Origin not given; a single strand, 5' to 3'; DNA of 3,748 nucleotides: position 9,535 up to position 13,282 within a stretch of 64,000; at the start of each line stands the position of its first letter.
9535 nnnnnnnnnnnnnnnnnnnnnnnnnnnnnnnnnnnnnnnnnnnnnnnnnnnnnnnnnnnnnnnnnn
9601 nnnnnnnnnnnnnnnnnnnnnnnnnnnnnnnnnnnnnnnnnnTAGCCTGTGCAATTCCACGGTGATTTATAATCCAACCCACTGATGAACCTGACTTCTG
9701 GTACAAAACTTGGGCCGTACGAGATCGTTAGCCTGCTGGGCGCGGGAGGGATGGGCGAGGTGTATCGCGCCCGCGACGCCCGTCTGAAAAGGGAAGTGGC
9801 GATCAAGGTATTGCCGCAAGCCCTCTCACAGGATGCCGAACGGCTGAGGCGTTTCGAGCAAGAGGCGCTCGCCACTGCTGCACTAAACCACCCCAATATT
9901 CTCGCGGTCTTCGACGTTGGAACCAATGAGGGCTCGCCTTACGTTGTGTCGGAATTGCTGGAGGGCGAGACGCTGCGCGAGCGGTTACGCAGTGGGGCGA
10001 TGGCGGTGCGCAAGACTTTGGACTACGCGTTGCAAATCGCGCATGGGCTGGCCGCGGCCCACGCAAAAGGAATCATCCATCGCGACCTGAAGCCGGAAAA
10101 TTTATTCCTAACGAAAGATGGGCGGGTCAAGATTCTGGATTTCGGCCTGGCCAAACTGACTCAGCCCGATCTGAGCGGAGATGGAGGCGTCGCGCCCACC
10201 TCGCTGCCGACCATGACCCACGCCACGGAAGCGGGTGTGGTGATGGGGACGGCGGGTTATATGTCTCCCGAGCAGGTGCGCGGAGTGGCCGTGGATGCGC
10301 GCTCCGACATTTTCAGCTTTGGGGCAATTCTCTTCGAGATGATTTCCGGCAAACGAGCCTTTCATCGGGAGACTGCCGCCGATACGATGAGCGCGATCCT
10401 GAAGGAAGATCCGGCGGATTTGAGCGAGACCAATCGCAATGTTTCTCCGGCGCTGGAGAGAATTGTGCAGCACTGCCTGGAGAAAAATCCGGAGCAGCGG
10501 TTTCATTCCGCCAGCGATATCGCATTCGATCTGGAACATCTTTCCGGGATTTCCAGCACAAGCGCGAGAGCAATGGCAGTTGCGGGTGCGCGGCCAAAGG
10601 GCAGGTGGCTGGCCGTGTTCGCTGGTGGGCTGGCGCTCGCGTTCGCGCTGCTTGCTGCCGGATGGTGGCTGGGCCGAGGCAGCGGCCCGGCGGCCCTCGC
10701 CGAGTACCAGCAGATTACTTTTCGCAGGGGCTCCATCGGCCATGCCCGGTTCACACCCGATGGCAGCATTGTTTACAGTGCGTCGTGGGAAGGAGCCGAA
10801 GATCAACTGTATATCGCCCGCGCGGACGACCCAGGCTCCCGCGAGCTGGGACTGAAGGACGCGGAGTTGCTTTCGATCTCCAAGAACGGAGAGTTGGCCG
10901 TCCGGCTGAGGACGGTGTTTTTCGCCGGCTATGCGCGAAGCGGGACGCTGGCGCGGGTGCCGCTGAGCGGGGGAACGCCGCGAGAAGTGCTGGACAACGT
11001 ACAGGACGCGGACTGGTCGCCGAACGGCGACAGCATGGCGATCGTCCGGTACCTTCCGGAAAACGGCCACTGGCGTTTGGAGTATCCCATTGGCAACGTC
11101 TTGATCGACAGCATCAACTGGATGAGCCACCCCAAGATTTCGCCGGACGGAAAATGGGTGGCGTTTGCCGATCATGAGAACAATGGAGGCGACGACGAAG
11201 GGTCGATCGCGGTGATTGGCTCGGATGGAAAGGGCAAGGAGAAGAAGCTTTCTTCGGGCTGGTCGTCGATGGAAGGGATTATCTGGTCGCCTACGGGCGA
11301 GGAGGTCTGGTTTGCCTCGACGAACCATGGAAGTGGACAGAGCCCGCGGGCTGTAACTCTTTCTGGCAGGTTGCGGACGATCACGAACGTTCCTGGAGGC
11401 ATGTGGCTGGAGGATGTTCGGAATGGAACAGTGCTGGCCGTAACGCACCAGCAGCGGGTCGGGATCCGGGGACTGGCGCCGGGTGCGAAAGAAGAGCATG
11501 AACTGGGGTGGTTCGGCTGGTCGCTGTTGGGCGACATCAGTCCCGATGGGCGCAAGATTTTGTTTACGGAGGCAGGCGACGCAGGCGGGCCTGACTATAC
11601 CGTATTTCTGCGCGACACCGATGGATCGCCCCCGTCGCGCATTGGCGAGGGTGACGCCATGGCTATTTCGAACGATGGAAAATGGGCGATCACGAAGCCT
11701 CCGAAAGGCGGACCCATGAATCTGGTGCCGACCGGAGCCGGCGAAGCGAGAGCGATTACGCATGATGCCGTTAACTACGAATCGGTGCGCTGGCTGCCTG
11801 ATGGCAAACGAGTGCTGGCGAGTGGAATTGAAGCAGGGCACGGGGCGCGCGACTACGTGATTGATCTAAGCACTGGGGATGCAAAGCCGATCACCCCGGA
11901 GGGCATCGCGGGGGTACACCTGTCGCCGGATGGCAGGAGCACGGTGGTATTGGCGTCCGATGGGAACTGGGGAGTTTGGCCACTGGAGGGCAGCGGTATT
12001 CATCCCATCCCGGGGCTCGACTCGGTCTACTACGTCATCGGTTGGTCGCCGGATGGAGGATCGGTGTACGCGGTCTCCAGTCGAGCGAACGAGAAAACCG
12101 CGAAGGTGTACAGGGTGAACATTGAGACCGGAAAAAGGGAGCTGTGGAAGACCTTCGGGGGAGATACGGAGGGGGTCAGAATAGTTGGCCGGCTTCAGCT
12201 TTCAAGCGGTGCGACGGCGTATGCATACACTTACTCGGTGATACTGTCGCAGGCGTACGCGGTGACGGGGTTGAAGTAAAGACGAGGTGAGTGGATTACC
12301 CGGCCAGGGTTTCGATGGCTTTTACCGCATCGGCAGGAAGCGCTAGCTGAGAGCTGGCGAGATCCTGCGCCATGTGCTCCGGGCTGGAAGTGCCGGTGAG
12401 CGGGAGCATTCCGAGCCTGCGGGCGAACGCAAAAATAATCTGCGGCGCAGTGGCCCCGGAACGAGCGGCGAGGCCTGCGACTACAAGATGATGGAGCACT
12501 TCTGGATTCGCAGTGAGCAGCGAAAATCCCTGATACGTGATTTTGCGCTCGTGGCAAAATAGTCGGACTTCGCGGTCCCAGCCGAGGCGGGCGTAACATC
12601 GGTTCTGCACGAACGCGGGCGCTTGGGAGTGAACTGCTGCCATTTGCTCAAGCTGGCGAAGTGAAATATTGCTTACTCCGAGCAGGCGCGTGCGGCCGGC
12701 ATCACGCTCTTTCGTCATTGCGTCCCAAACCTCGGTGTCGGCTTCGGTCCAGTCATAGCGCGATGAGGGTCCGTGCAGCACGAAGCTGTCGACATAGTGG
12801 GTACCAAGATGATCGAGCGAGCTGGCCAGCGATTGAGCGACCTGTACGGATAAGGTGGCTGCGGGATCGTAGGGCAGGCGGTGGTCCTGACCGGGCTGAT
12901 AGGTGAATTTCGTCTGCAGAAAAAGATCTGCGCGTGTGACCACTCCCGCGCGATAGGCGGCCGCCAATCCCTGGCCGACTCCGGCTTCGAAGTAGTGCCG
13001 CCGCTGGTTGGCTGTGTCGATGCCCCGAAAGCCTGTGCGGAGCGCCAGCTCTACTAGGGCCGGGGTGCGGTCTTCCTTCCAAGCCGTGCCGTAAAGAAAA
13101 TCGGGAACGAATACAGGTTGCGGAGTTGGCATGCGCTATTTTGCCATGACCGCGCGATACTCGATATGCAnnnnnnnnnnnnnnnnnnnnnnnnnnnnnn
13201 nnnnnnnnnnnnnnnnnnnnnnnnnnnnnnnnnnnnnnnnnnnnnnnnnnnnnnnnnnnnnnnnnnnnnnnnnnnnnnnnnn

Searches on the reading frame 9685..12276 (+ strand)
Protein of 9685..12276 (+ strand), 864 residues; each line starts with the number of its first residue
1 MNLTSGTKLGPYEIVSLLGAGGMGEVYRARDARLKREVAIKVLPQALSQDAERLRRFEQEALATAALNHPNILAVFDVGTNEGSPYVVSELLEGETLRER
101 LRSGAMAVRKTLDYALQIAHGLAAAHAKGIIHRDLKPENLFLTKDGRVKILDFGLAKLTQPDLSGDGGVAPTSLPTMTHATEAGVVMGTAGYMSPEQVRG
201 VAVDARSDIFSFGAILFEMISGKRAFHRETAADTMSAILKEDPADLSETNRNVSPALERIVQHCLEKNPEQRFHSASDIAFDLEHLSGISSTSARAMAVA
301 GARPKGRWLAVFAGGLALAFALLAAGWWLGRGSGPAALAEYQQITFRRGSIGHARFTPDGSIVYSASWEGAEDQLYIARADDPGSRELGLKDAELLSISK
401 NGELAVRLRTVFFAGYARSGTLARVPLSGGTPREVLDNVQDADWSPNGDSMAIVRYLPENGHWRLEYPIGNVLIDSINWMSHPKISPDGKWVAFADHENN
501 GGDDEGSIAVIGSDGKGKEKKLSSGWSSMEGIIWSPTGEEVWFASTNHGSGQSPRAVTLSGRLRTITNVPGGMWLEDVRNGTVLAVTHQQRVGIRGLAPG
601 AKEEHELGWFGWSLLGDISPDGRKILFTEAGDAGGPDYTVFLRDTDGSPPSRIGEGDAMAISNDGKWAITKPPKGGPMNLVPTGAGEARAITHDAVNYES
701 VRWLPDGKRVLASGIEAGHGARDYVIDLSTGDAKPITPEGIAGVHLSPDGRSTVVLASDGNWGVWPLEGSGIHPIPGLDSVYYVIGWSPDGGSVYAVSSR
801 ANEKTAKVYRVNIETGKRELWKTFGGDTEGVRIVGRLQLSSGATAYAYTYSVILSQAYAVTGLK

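Call 8: search_protein_families(library=pfam, proteins=[window:9685-12276:+], max_evalue=0.001)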
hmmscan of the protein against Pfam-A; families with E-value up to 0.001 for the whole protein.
window:9685-12276:+ (864 aa): 5 families
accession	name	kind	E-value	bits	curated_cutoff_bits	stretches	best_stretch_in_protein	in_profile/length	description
PF00069.31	Pkinase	-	2.2e-51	175.2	31.7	1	12-274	1-253/263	Protein kinase domain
PF07714.23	PK_Tyr_Ser-Thr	-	5.1e-37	128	23.1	1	14-273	3-249/258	Protein tyrosine and serine/threonine kinase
PF07676.18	PD40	-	5.6e-11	42.5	20.9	0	485-497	16-28/38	WD40-like Beta Propeller Repeat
PF01636.29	APH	-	5.2e-07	30.1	23.2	1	123-159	163-200/239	Phosphotransferase enzyme family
PF03109.22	ABC1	-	2.6e-05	23.9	22.9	0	84-159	142-217/244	ABC1 atypical kinase-like domain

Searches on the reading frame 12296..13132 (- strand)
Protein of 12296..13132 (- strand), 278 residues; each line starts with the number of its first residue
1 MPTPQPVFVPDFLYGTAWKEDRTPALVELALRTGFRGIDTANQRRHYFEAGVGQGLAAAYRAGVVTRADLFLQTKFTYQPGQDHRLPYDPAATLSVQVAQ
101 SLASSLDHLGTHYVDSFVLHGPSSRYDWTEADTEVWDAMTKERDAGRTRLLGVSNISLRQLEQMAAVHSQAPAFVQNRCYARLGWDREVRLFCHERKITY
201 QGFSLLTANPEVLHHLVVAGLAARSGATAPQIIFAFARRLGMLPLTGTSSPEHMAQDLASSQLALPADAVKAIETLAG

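Call 8: search_protein_families(library=pfam, proteins=[window:12296-13132:-], max_evalue=0.001)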
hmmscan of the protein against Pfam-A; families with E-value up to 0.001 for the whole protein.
window:12296-13132:- (278 aa): 1 family
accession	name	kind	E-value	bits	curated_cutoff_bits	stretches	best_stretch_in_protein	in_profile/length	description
PF00248.27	Aldo_ket_red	-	3.2e-21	76.1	24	1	20-204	18-190/291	Aldo/keto reductase family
